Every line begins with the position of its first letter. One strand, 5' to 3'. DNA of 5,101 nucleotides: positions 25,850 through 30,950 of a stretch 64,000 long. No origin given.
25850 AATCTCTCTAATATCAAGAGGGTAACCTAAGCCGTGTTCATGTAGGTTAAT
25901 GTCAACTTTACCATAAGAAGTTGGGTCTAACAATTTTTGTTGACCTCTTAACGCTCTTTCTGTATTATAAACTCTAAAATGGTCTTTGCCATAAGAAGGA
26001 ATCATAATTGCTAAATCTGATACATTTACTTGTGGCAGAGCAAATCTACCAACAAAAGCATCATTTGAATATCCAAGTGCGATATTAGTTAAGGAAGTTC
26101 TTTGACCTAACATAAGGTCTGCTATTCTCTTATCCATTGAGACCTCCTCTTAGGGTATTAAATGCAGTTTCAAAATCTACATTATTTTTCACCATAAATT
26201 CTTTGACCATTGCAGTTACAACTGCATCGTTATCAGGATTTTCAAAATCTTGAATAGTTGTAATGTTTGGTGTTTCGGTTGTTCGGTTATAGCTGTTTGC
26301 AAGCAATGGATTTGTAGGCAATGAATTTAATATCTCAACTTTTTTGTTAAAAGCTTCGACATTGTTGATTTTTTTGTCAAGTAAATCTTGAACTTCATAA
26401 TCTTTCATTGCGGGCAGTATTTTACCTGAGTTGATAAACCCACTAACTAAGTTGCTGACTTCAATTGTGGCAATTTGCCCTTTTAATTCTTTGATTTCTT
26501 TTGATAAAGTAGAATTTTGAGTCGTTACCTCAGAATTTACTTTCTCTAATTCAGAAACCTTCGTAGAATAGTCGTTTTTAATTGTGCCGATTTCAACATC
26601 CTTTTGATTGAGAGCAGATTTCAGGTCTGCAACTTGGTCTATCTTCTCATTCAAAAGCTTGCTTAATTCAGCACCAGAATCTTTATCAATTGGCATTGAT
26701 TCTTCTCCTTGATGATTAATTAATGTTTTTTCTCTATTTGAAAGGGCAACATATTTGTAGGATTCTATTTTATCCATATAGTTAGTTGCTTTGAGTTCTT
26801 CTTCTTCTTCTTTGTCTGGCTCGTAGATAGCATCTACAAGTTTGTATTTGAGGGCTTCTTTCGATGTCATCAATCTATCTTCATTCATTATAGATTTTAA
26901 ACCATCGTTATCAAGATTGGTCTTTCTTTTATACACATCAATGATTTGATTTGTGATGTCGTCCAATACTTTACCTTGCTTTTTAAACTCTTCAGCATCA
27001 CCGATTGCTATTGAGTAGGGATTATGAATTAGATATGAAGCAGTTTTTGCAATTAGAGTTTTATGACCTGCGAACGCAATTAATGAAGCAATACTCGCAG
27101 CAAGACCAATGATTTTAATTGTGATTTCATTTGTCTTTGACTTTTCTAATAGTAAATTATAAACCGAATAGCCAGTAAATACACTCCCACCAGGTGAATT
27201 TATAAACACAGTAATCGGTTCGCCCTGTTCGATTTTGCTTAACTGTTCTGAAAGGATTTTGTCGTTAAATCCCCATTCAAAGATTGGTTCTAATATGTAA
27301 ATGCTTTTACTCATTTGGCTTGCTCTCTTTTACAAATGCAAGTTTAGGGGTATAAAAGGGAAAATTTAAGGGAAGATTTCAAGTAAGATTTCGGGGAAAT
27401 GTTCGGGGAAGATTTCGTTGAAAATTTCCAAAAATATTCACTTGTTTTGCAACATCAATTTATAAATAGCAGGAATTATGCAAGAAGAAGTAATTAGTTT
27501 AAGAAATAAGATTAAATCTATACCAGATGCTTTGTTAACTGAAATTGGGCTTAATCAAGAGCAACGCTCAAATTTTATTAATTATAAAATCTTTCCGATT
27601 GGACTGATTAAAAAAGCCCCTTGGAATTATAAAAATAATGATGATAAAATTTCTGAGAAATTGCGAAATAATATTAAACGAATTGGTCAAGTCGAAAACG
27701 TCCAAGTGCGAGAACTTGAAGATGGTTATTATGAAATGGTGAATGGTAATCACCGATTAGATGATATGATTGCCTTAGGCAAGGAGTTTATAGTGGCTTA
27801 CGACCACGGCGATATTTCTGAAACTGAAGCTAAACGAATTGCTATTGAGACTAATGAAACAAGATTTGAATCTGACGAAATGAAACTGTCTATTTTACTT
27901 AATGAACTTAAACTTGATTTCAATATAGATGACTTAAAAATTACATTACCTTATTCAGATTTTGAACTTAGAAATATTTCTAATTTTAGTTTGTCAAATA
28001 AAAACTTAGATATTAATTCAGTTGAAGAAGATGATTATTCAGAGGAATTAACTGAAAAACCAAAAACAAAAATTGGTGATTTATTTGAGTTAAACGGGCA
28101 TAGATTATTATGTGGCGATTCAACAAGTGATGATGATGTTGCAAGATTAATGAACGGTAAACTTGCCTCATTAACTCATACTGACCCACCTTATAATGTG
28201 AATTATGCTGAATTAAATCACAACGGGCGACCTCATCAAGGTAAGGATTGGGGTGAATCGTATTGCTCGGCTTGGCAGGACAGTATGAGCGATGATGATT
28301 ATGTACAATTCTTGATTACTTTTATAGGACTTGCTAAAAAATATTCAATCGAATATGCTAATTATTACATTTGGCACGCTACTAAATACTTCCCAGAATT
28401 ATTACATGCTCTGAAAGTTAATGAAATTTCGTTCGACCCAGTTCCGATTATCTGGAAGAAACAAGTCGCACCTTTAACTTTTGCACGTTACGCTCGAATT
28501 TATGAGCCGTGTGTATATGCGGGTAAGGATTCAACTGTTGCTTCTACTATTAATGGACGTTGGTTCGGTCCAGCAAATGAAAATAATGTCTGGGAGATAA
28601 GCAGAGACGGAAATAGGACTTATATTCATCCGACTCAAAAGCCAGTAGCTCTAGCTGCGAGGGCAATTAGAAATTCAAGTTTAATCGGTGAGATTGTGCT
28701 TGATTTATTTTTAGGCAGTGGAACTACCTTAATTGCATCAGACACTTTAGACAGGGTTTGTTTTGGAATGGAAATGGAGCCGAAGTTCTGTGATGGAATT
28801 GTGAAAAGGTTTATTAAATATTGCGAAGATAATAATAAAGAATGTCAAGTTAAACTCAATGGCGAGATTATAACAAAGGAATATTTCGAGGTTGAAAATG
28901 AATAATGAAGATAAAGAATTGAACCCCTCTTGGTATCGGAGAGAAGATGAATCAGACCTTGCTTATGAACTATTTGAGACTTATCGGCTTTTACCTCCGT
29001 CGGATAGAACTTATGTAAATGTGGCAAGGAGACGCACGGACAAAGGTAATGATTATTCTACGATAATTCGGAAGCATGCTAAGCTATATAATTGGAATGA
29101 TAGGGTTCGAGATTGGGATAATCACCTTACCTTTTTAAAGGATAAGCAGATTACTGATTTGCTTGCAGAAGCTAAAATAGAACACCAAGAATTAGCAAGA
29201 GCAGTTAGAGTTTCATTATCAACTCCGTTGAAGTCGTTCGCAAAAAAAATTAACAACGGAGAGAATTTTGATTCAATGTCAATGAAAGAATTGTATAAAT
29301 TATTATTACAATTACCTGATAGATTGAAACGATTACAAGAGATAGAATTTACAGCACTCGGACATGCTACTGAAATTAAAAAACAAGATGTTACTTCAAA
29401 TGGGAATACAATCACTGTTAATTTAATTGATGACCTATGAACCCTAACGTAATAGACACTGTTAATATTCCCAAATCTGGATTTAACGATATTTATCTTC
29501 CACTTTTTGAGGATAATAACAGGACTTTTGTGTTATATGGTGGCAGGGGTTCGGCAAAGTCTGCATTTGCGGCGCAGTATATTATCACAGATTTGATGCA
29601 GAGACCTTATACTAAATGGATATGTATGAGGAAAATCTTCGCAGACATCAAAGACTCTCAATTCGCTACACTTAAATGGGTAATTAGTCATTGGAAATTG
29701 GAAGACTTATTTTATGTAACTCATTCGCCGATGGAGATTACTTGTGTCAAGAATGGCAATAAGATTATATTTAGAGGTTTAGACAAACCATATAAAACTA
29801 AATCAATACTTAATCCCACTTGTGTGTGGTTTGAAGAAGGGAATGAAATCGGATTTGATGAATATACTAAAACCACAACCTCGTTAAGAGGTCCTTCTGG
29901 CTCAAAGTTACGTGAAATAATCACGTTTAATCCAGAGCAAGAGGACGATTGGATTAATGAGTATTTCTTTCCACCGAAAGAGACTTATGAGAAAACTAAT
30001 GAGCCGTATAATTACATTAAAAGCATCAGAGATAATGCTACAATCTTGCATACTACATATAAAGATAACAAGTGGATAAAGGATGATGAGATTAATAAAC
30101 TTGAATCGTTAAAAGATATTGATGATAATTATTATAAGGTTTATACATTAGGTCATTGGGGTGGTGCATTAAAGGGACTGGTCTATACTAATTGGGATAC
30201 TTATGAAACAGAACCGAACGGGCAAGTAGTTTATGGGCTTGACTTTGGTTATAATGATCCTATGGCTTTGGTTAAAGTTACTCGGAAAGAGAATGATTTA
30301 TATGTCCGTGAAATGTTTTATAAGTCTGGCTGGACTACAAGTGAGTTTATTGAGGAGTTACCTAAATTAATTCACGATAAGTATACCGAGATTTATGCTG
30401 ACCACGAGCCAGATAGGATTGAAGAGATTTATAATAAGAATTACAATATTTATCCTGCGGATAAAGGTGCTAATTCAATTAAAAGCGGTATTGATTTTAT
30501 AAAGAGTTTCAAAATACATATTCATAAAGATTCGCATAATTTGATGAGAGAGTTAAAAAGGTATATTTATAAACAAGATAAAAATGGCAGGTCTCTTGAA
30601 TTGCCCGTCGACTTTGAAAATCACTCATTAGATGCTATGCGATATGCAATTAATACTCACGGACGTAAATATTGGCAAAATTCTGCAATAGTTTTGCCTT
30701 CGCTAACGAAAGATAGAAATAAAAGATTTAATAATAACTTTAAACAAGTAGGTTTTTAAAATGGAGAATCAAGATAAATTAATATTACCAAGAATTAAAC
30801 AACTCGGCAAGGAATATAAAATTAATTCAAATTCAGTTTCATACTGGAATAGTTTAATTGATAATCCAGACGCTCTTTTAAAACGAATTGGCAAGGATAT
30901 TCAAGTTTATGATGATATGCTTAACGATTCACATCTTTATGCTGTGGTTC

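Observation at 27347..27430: Six tandem 12-bp repeats (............-like) in the divergent late/packaging promoter, directly upstream of a ParB-domain protein gene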

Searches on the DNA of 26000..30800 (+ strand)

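Call 8: search_dna_similar(query=window:26000-30800:+, collection=phages, mode=distant, max_rows=20)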
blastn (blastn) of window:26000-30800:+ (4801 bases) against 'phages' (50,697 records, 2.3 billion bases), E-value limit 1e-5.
No match.

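Call 92: search_rna_families(source=window, start=26800, end=28000, threshold=evalue, max_evalue=1)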
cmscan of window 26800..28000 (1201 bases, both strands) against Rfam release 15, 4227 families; matches with E-value up to 1: 0.
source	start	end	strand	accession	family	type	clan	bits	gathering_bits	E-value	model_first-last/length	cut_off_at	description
